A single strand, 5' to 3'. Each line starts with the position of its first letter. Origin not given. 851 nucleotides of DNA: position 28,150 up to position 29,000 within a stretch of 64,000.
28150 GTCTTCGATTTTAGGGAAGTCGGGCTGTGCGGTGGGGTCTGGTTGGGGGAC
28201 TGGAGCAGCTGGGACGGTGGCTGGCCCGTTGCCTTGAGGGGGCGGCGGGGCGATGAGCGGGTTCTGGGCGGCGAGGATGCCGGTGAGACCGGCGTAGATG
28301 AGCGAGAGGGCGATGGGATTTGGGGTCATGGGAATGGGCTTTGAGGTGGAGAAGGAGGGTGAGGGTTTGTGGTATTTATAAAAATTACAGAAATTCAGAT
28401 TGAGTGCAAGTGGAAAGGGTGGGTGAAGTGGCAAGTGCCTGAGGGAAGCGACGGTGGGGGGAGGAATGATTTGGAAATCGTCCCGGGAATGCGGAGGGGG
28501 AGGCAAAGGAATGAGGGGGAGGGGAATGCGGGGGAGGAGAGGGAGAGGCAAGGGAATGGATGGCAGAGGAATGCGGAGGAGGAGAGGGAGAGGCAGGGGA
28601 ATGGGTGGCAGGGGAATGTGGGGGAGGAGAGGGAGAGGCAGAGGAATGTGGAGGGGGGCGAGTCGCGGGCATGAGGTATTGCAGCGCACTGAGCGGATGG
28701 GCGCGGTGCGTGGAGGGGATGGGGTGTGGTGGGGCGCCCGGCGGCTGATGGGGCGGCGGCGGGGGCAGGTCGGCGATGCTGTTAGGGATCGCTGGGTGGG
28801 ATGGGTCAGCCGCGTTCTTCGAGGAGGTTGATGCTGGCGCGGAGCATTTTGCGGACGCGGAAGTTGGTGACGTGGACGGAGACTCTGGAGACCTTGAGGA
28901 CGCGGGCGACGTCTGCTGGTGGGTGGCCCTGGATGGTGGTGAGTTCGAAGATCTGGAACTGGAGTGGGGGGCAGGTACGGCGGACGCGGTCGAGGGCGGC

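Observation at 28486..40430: Direct 45-bp repeat arrays bracket an 11.9-kb segment whose two ends are an orphan ECF sigma and an orphan kinase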

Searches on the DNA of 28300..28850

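Call 23: search_rna_families(source=window, start=28300, end=28850, threshold=evalue, max_evalue=1)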
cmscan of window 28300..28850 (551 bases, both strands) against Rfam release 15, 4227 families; matches with E-value up to 1: 0.
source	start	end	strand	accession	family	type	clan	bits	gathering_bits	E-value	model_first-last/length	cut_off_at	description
